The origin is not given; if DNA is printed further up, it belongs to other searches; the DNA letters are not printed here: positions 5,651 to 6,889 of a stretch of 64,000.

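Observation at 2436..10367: Coupled operon of three cobalamin-type radical SAM paralogues, two SAM methyltransferases and a nucleotidyltransferase, with no pathway I can name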

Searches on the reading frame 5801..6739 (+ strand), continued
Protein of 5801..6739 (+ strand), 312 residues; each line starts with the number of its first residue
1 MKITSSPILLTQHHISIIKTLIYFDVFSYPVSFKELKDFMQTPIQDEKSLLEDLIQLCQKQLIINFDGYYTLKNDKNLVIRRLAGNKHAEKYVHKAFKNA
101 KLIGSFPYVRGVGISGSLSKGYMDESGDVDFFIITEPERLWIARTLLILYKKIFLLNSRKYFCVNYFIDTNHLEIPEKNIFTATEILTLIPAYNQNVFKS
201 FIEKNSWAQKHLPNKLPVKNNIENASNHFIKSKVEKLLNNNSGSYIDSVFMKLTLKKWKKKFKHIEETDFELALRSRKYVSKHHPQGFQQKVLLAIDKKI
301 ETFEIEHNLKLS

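Call 33: fold_search(model_id=the predicted structure, library=pdb)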
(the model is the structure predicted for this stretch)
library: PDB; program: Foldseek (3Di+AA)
matches with E <= 10: 709; with E <= 0.001: 0
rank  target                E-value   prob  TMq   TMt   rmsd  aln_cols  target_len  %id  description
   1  7bxo_A                1.9e-03  1.00  0.23  0.49   5.4       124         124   15  Crystal structure of the toxin-antitoxin with AMP-PNP (released 2020-09-30)
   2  7ae9_G                2.6e-03  0.99  0.27  0.51  13.5       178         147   16  Crystal structure of mono-AMPylated HEPN(R46E) toxin in complex with MNT antitoxin (released 2020-12-30)
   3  7ae9_H                2.6e-03  0.98  0.22  0.44  14.2       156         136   16  Crystal structure of mono-AMPylated HEPN(R46E) toxin in complex with MNT antitoxin (released 2020-12-30)
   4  7bxo_E                3.1e-03  1.00  0.25  0.54   4.9       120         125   15  Crystal structure of the toxin-antitoxin with AMP-PNP (released 2020-09-30)
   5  6xz0                  4.4e-03  0.72  0.22  0.26  16.0       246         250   11  Crystal structure of spectinomycin adenyltransferase AAD(9) from Enterococcus faecialis with spectinomycin (released 2020-04-15)
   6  6m6u_A                4.6e-03  0.99  0.24  0.53   5.0       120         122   16  Crystal structure the toxin-antitoxin MntA-HpeT mutant-D39ED41E (released 2020-09-30)
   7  6yx5_B                5.5e-03  0.47  0.23  0.21  23.9       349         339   16  Structure of DrrA from Legionella pneumophilia in complex with human Rab8a (released 2020-12-23)
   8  6un8_B                5.9e-03  0.95  0.27  0.32  14.9       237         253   13  Wild type ANT bound to neomycin (released 2020-05-06)
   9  6nmk_A                6.6e-03  0.96  0.26  0.31  14.9       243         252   12  Binary complex structure of the T130K mutant of ANT-4'' with Neomycin (released 2020-01-15)
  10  6m6u_F                8.3e-03  0.99  0.25  0.54   4.9       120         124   16  Crystal structure the toxin-antitoxin MntA-HpeT mutant-D39ED41E (released 2020-09-30)
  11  6p06_A                8.8e-03  0.99  0.26  0.31   6.0       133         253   14  Ternary structure of the E52D mutant of ANT-4 with Neomycin and AMPCPP (released 2020-01-29)
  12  7aer_A                8.8e-03  0.97  0.23  0.49   5.5       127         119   17  Rebuilt and re-refined PDB entry 5yep: tri-AMPylated Shewanella oneidensis HEPN toxin in complex with MNT antitoxin (released 2020-12-30)
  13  8xeh_E                9.4e-03  1.00  0.23  0.59   3.7       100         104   19  Crystal structure of HEPN-MNT complex (released 2024-12-18)
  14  6nmk_B                1.1e-02  0.84  0.27  0.32  16.2       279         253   12  Binary complex structure of the T130K mutant of ANT-4'' with Neomycin (released 2020-01-15)
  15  6p01_A                1.1e-02  0.75  0.25  0.30  15.2       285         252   12  Apo structure of the E52D mutant of ANT-4 (released 2020-01-29)
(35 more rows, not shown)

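Call 34: search_protein_families(library=pfam, proteins=[L004:81-1565:+, L004:1911-3101:+, L004:3102-4514:+, L001:15253-16215:+, L001:16216-17967:+, L001:17954-18355:+, L003:13213-13707:+, L003:16308-17843:+, L003:18926-20101:+, L022:5474-6301:+], max_evalue=0.01)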
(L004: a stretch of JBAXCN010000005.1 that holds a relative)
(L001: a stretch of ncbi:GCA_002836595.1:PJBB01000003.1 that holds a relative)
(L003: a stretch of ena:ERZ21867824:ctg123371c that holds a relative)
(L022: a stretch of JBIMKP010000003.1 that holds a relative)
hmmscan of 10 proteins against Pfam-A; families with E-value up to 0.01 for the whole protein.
L004:81-1565:+ (494 aa): 1 family
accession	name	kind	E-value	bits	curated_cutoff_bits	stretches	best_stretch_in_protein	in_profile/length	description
PF04932.20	Wzy_C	-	4.8e-27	95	31.7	1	243-403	3-149/149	O-Antigen ligase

L004:1911-3101:+ (396 aa): 1 family
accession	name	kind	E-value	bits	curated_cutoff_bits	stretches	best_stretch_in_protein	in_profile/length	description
PF01943.22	Polysacc_synt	-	0.0032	17.4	28.2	1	14-260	4-263/274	Polysaccharide biosynthesis protein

L004:3102-4514:+ (470 aa): 2 families
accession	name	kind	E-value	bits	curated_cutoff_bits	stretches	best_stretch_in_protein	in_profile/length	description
PF13231.12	PMT_2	-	4e-08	34.1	26.1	1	70-215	12-157/160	Dolichyl-phosphate-mannose-protein mannosyltransferase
PF14897.12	EpsG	-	0.0079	15.8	30.1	0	13-355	3-304/326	EpsG family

L001:15253-16215:+ (320 aa): 1 family
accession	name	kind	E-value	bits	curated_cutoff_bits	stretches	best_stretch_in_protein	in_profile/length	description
PF19040.6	SGNH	-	0.00081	19.6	27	0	210-315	130-247/248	SGNH domain (fused to AT3 domains)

L001:16216-17967:+ (583 aa): 3 families
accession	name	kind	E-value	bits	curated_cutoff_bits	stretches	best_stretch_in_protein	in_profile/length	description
PF02543.21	Carbam_trans_N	-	1.2e-80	272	24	1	4-339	2-345/346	Carbamoyltransferase N-terminus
PF16861.10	Carbam_trans_C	-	4.8e-66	222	27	1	398-563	2-169/170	Carbamoyltransferase C-terminus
PF00814.31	TsaD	-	0.00019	21.7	24.8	0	225-313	174-236/264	tRNA N6-adenosine threonylcarbamoyltransferase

L001:17954-18355:+ (133 aa): 1 family
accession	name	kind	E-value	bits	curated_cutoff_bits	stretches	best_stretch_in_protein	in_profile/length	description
PF19588.4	SxtJ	-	1.1e-05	26.6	24.4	1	19-113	1-93/99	Saxitoxin biosynthesis operon protein SxtJ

L003:13213-13707:+ (164 aa): 0 families

L003:16308-17843:+ (511 aa): 2 families
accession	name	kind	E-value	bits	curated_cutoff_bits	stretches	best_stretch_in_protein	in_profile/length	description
PF17874.7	TPR_MalT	-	0.0007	19.4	45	1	321-406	173-256/336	MalT-like TPR region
PF12895.13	ANAPC3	-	0.0045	17.7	27.2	0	221-286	22-80/82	Anaphase-promoting complex, cyclosome, subunit 3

L003:18926-20101:+ (391 aa): 0 families

L022:5474-6301:+ (275 aa): 20 families
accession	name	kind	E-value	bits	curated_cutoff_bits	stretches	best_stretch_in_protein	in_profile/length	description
PF08241.18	Methyltransf_11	-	3.2e-18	66.6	21.2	1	51-151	1-94/95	Methyltransferase domain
PF13649.12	Methyltransf_25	-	7.6e-18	65.4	27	1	50-148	1-97/97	Methyltransferase domain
PF13847.12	Methyltransf_31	-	1.7e-16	60.7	27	1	46-162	3-119/145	Methyltransferase domain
PF08242.18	Methyltransf_12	-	1.1e-13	52.2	30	1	51-150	1-98/98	Methyltransferase domain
PF13489.12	Methyltransf_23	-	1.4e-12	48.1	27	1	39-155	13-119/164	Methyltransferase domain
PF01209.24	Ubie_methyltran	-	4.8e-11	42.9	20.1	1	36-151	37-150/233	ubiE/COQ5 methyltransferase family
PF02353.26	CMAS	-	8.2e-09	35.6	27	1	39-160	55-172/273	Mycolic acid cyclopropane synthetase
PF06325.19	PrmA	-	1.7e-07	31.5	22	1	40-156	156-262/296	Ribosomal protein L11 methyltransferase (PrmA)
PF03291.22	mRNA_G-N7_MeTrfase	-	3.2e-06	26.9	26.6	1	40-89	50-104/315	mRNA (guanine-N(7))-methyltransferase domain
PF03141.22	Methyltransf_29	-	1.2e-05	24.5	23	1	44-152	115-217/506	Putative S-adenosyl-L-methionine-dependent methyltransferase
PF02390.23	Methyltransf_4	-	1.6e-05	24.9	24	1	49-90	4-46/173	Putative methyltransferase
PF05175.20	MTS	-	2.9e-05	24.2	23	1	33-119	18-102/170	Methyltransferase small domain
PF05148.21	Methyltransf_8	-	8.6e-05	22.9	27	1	35-155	60-159/219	Hypothetical methyltransferase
PF05891.18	Methyltransf_PK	-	0.00041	20.4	27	1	43-177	52-185/218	AdoMet dependent proline di-methyltransferase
PF01596.23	Methyltransf_3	-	0.00043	20.1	22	1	48-168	46-168/204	O-methyltransferase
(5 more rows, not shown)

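Call 35: find_encoding_contigs(protein=P0001, flank=10000, max_places=2)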
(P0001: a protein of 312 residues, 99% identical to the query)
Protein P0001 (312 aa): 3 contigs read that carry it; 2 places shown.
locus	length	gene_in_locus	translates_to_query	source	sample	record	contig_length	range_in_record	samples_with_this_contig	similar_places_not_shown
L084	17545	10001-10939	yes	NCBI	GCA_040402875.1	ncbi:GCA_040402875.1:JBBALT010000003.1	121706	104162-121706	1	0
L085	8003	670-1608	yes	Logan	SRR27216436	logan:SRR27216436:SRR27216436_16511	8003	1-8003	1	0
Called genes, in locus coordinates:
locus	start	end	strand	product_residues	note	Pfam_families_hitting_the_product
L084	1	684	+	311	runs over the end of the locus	PF02706:Wzz (weak)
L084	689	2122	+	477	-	PF04932:Wzy_C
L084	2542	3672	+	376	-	-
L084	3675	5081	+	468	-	PF13231:PMT_2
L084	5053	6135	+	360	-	PF13477:Glyco_trans_4_2, PF00534:Glycos_transf_1, PF13692:Glyco_trans_1_4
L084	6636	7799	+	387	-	-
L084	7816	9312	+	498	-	PF02310:B12-binding, PF04055:Radical_SAM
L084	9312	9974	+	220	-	PF05175:MTS, PF03602:Cons_hypoth95 (weak), PF06325:PrmA (weak), PF13489:Methyltransf_23 (faint), PF13847:Methyltransf_31 (weak), PF13649:Methyltransf_25 (weak)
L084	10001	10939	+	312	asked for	-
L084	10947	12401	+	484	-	PF04055:Radical_SAM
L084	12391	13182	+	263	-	PF01209:Ubie_methyltran, PF05724:TPMT (weak), PF03848:TehB (weak), PF13489:Methyltransf_23 (weak), PF13847:Methyltransf_31, PF08241:Methyltransf_11, PF08242:Methyltransf_12, PF13649:Methyltransf_25, +1 more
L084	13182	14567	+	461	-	PF02310:B12-binding, PF04055:Radical_SAM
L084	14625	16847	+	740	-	PF00082:Peptidase_S8, PF18962:Por_Secre_tail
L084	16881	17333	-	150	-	PF06127:Mpo1-like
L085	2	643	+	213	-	?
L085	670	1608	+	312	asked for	-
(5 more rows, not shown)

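Call 51: search_protein_families(library=padloc, proteins=[window:5801-6739:+], max_evalue=0.01)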
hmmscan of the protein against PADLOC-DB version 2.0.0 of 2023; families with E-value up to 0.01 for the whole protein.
window:5801-6739:+ (312 aa): 0 families

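Call 52: find_encoding_contigs(protein=P0083, flank=10000, max_places=1)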
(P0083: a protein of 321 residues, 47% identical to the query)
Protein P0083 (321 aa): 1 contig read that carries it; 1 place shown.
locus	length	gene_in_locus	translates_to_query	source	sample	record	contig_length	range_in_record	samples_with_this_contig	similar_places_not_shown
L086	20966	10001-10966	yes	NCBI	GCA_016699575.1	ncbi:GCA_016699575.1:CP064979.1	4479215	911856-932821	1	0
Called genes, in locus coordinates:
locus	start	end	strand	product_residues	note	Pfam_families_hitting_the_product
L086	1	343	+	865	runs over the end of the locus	PF01103:Omp85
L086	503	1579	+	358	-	PF01791:DeoC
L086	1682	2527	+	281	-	PF01039:Carboxyl_trans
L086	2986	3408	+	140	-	PF18962:Por_Secre_tail (weak)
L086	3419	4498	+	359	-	-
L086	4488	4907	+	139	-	PF18962:Por_Secre_tail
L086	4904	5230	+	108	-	-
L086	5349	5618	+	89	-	PF00312:Ribosomal_S15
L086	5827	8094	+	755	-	PF01138:RNase_PH, PF03725:RNase_PH_C, PF03726:PNPase, PF01138:RNase_PH, PF00013:KH_1, PF00575:S1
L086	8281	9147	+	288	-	PF00140:Sigma70_r1_2, PF04542:Sigma70_r2, PF04539:Sigma70_r3, PF04545:Sigma70_r4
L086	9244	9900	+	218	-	PF00834:Ribul_P_3_epim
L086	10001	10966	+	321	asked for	-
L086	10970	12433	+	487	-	PF02310:B12-binding (faint), PF04055:Radical_SAM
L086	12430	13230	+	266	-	PF01209:Ubie_methyltran (weak), PF02353:CMAS (weak), PF13489:Methyltransf_23 (weak), PF13847:Methyltransf_31, PF08241:Methyltransf_11, PF08242:Methyltransf_12, PF13649:Methyltransf_25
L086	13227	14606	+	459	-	PF02310:B12-binding, PF04055:Radical_SAM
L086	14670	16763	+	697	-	PF05572:Peptidase_M43, PF20009:GEVED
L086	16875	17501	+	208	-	PF13505:OMP_b-brl, PF13568:OMP_b-brl_2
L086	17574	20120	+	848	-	PF00501:AMP-binding, PF13193:AMP-binding_C, PF00550:PP-binding, PF00975:Thioesterase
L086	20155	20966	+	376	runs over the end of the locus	PF22660:RS_preATP-grasp-like, PF02222:ATP-grasp, PF17769:PurK_C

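Call 54: search_protein_families(library=pfam, alignment_id=A1, max_evalue=1)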
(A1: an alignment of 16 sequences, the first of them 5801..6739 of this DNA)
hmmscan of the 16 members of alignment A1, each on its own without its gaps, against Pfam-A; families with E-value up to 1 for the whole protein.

A. member 1, window:5801-6739:+ (312 aa): 3 families
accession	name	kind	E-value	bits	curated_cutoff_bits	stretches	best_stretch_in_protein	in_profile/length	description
PF01909.29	NTP_transf_2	-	0.0014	19.4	21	1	109-160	14-65/93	Nucleotidyltransferase domain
PF12686.12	DUF3800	-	0.1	13.7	21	1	122-284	3-132/149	Protein of unknown function (DUF3800)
PF12630.12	Pox_polyA_pol_N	-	0.48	11.3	27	0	244-284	37-77/108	Poxvirus poly(A) polymerase N-terminal domain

B. families by the number of members that match (of 16 scanned): 20 families
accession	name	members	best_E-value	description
PF01909.29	NTP_transf_2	16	1.3e-06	Nucleotidyltransferase domain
PF18765.7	Polbeta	13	2.2e-06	Polymerase beta, Nucleotidyltransferase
PF22600.2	MTPAP-like_central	4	0.004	Poly(A) RNA polymerase, mitochondrial-like, central palm domain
PF17540.7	DUF5457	2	0.049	Family of unknown function (DUF5457)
PF12630.12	Pox_polyA_pol_N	2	0.39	Poxvirus poly(A) polymerase N-terminal domain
PF24038.1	DUF7347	1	0.011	Domain of unknown function (DUF7347)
PF22762.1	NrS1-pol-like_tail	1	0.021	NrS-1 polymerase-like, tail domain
PF06969.22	HemN_C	1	0.022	HemN C-terminal domain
PF03836.20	RasGAP_C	1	0.025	RasGAP C-terminus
PF08566.15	Pam17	1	0.026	Mitochondrial import protein Pam17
PF09106.17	SelB-wing_2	1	0.06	Elongation factor SelB, winged helix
PF25213.1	HVO_A0261_N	1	0.073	HVO_A0261 N-terminal domain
PF04182.18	B-block_TFIIIC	1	0.075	B-block binding subunit of TFIIIC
PF07574.19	SMC_Nse1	1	0.09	Nse1 non-SMC component of SMC5-6 complex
PF10845.14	DUF2576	1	0.098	Protein of unknown function (DUF2576)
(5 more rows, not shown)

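Call 56: search_solved_structures(query=A1, max_evalue=1)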
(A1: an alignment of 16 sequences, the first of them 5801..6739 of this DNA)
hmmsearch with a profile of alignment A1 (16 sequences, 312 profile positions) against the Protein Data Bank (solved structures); distinct sequences matched with E-value up to 1: 1.
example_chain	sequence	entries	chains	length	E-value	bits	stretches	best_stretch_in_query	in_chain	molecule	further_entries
5t7v_S9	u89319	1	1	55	0.9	12.3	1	72-110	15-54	30S ribosomal protein S18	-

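Call 58: find_encoding_contigs(protein=P0040, flank=10000, max_places=1)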
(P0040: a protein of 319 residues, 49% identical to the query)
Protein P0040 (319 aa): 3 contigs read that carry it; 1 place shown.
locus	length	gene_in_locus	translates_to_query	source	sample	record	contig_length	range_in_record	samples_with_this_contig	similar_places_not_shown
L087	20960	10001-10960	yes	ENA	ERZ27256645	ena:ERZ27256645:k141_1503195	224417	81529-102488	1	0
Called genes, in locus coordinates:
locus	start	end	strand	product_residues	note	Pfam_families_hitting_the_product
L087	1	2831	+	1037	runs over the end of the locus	PF20009:GEVED, PF18962:Por_Secre_tail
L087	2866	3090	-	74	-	-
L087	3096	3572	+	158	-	-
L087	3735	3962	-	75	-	-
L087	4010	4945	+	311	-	PF00534:Glycos_transf_1, PF13692:Glyco_trans_1_4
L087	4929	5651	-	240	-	PF13578:Methyltransf_24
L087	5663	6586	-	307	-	PF01613:Flavin_Reduct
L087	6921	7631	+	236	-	PF01209:Ubie_methyltran, PF05175:MTS, PF13489:Methyltransf_23, PF13847:Methyltransf_31, PF08241:Methyltransf_11, PF08242:Methyltransf_12, PF13649:Methyltransf_25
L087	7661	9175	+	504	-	PF02310:B12-binding, PF04055:Radical_SAM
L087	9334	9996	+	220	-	PF06325:PrmA (weak), PF05175:MTS, PF03602:Cons_hypoth95 (weak), PF13847:Methyltransf_31 (weak)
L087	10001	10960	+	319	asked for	-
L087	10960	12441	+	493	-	PF04055:Radical_SAM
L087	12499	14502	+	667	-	PF00676:E1_dh, PF02779:Transket_pyr, PF02780:Transketolase_C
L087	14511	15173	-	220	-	PF10502:Peptidase_S26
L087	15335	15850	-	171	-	PF14534:DUF4440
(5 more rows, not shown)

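Call 60: search_protein_families(library=ncbifam, proteins=[L050:15637-16386:+, L001:9183-10004:+, L033:14508-15494:+, L030:19301-20737:+, L058:16385-17962:+, L076:15361-16539:+, L001:16216-17967:+, L004:81-1565:+, L004:3102-4514:+], max_evalue=0.0001)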
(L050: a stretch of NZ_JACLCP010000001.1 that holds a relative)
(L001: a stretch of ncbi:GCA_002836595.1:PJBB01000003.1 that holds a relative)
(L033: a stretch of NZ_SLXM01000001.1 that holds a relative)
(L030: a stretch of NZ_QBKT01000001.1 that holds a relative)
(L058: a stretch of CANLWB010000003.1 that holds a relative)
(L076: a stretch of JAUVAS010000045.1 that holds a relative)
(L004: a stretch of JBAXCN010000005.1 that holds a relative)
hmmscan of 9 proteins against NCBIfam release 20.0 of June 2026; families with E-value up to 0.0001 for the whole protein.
L050:15637-16386:+ (249 aa): 7 families
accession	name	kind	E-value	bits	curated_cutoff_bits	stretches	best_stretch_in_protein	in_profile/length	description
NF058614.1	PPMAGASynPpgS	equivalog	3.1e-16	59.5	370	1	8-173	3-167/226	polyprenyl-phospho-N-acetylgalactosaminyl synthase PpgS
TIGR04182.1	glyco_TIGR04182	equivalog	6.4e-15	55.3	325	1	7-210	2-194/293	S-layer glycoprotein N-glycosyltransferase AglJ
NF041391.1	DPhHxTase_Halo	equivalog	1.5e-13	50.2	375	1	13-177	3-159/213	dolichyl-phosphate hexose transferase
NF007986.1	PRK10714.1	equivalog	2.9e-09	36.4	529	1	5-190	6-188/316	undecaprenyl-phosphate 4-deoxy-4-formamido-L-arabinose transferase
NF047588.1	GlcsyltransPgfSStrep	equivalog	4.6e-08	32.6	500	1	6-225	2-217/308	glycosyltransferase PgfS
TIGR04283.1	glyco_like_mftF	equivalog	1.1e-05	25.1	182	1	8-111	2-102/221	TIGR04283 family arsenosugar biosynthesis glycosyltransferase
NF010496.0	PRK13915.1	equivalog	1.5e-05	24.3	262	1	4-63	30-94/307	glucosyl-3-phosphoglycerate synthase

L001:9183-10004:+ (273 aa): 1 family
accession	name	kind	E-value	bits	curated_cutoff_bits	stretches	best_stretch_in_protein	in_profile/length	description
TIGR01556.1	rhamnosyltran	subfamily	8.5e-11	41.6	200.55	1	8-217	1-193/281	rhamnosyltransferase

L033:14508-15494:+ (328 aa): 11 families
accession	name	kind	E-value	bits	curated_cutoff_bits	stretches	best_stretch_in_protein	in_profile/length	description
TIGR04440.1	glyco_TIGR04440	domain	6.4e-15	55.5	70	1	7-125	1-123/215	TIGR00180 family glycosyltransferase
NF038299.1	EPS_HpsN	equivalog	2.2e-14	53.1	425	1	7-135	2-133/317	hormogonium polysaccharide biosynthesis glycosyltransferase HpsN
NF041875.1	EPS_EpsD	equivalog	1.9e-13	50.5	370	1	8-121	1-116/325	exopolysaccharide biosynthesis glycosyltransferase EpsD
TIGR03965.1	mycofact_glyco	equivalog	2.1e-10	40.1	280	1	6-125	74-195/467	mycofactocin biosynthesis glycosyltransferase MftF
TIGR04283.1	glyco_like_mftF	equivalog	5.6e-09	35.9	182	1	9-125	2-114/221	TIGR04283 family arsenosugar biosynthesis glycosyltransferase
NF007482.0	PRK10073.1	equivalog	3.4e-08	32.9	423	1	5-129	5-133/334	glycosyltransferase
NF038302.1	EPS_HpsE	equivalog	2.5e-07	30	300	1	7-121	2-124/307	hormogonium polysaccharide biosynthesis glycosyltransferase HpsE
TIGR03111.1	glyc2_xrt_Gpos1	hypoth_equivalog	2.2e-06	26.8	363.95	1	7-142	50-187/439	TIGR03111 family XrtG-associated glycosyltransferase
NF047683.1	TeichurnBiosyTuaG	equivalog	6.7e-06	25.9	400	1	1-112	1-115/252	teichuronic acid biosynthesis protein TuaG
NF050050.1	ProtGlycPglI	equivalog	1.8e-05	24.3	500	1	7-123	3-122/306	GalNAc(5)-diNAcBac-PP-undecaprenol beta-1,3-glucosyltransferase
NF045692.1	OglycostaseCruG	equivalog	4.7e-05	22.5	600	1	6-54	41-90/386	2'-O-glycosyltransferase CruG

L030:19301-20737:+ (478 aa): 0 families

L058:16385-17962:+ (525 aa): 1 family
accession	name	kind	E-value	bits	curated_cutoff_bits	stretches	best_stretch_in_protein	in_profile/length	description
NF009915.0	PRK13375.1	equivalog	8e-05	21.4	413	0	80-230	98-250/425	mannosyltransferase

L076:15361-16539:+ (392 aa): 0 families

L001:16216-17967:+ (583 aa): 1 family
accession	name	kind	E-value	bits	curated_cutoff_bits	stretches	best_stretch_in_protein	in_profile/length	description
NF041651.1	nodul_NodU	equivalog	1e-45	156.6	1000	1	242-534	252-527/556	nodulation protein NodU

L004:81-1565:+ (494 aa): 3 families
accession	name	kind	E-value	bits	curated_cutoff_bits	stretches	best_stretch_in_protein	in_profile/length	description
TIGR03097.1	PEP_O_lig_1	hypoth_equivalog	1e-15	57.6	188.1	1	104-453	63-395/408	putative O-glycosylation ligase, exosortase A system-associated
TIGR00947.1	2A73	equivalog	8.2e-13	48.1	366.4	1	209-442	170-397/425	IctB family putative bicarbonate transporter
NF012031.0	PRK15487.1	equivalog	6.4e-05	22.2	277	1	117-443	74-382/404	O-antigen ligase RfaL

L004:3102-4514:+ (470 aa): 0 families
